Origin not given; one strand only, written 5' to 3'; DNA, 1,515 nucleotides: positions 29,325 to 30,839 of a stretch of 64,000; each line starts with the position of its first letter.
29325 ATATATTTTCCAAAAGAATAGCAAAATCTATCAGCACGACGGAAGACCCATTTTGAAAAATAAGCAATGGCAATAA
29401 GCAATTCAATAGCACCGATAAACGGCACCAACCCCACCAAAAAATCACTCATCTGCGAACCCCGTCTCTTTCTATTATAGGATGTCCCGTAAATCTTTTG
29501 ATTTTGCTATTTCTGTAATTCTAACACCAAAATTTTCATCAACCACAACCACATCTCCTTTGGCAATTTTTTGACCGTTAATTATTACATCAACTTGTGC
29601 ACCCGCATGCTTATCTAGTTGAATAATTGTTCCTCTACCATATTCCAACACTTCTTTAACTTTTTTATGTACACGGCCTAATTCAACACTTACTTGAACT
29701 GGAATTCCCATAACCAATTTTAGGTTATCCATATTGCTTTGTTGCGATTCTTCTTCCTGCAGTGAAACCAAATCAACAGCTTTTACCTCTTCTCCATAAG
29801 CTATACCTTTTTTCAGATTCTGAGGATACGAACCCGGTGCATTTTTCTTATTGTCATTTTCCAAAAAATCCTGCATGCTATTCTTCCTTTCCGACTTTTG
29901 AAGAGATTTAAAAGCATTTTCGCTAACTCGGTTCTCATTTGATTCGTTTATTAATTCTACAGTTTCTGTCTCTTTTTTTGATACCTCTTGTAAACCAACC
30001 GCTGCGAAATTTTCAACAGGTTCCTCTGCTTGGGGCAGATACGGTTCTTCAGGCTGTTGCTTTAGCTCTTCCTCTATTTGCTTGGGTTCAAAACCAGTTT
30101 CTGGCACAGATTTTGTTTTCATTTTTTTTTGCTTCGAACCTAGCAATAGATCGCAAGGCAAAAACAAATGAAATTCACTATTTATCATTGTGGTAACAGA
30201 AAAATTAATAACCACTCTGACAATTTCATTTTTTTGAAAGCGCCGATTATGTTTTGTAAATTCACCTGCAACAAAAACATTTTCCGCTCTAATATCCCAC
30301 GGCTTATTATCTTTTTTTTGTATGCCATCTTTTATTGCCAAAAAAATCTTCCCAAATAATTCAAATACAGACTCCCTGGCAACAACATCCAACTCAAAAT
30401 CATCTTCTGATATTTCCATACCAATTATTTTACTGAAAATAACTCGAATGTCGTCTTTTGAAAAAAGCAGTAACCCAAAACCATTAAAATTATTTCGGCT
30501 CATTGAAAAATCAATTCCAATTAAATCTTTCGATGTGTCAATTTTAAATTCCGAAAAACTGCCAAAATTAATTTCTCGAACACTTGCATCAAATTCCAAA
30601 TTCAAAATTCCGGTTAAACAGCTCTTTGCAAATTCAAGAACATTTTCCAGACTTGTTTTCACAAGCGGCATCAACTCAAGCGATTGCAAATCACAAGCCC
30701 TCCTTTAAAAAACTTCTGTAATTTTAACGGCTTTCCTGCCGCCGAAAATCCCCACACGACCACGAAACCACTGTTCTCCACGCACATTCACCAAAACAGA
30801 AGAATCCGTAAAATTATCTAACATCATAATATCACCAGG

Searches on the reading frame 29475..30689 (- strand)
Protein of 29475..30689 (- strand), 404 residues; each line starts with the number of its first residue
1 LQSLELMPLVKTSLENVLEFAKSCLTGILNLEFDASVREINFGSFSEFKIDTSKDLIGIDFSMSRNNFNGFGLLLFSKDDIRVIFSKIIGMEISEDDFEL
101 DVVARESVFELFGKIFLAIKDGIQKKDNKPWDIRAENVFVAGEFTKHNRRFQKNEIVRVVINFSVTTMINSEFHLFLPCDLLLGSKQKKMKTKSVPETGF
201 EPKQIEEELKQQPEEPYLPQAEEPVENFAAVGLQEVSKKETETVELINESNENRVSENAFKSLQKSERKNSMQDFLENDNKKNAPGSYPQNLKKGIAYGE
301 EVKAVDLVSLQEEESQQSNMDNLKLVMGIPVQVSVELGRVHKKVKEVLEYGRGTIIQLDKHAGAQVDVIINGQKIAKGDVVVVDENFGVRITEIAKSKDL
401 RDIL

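Call 3: search_protein_families(library=pfam, proteins=[window:29475-30689:-], max_evalue=1)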
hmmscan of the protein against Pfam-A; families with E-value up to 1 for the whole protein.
window:29475-30689:- (404 aa): 1 family
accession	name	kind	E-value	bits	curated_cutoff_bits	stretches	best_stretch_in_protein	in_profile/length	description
PF01052.25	FliMN_C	-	2.5e-21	75.8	23.8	1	325-395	2-72/73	Type III flagellar switch regulator (C-ring) FliN C-term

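Call 4: search_protein_families(library=ncbifam, proteins=[window:29475-30689:-], max_evalue=1)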
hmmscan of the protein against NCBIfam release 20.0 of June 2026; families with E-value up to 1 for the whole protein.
window:29475-30689:- (404 aa): 12 families
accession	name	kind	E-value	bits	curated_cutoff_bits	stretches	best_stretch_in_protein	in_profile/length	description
NF005995.1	PRK08119.1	equivalog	4.9e-36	125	218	1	66-399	97-374/376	flagellar motor switch phosphatase FliY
TIGR02480.1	fliN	equivalog_domain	2.3e-26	91.5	84.05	1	322-397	1-76/77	flagellar motor switch protein FliN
NF006273.1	PRK08433.1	equivalog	6.6e-16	58.5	114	1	312-399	4-91/100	flagellar motor switch protein FliN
NF006272.1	PRK08432.1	equivalog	5.4e-15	55.7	219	1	306-399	175-268/274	flagellar motor switch protein FliY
TIGR02551.1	SpaO_YscQ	equivalog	2e-13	51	100.8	1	311-393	216-299/300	type III secretion system cytoplasmic ring protein SctQ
NF005275.1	PRK06782.1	equivalog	9.8e-13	47.7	681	1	237-394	427-515/516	flagellar motor switch protein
NF005276.0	PRK06788.1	equivalog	3.1e-11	43.4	98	1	300-398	3-103/119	flagellar motor switch protein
NF004605.0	PRK05933.1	equivalog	8.8e-09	34.8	536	1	301-394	277-372/372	type III secretion system protein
NF005277.0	PRK06789.1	equivalog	2.9e-08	33.6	81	1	323-394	1-72/74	flagellar motor switch protein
NF006018.0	PRK08158.1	equivalog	6.7e-08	31.9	223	1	301-393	202-294/303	YscQ/HrcQ family type III secretion apparatus protein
NF005956.0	PRK08035.1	equivalog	6.2e-07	28.9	230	1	315-393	238-315/323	YscQ/HrcQ family type III secretion apparatus protein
TIGR01397.1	fliM_switch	equivalog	5e-06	25.9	219.6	1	310-393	233-317/320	flagellar motor switch protein FliM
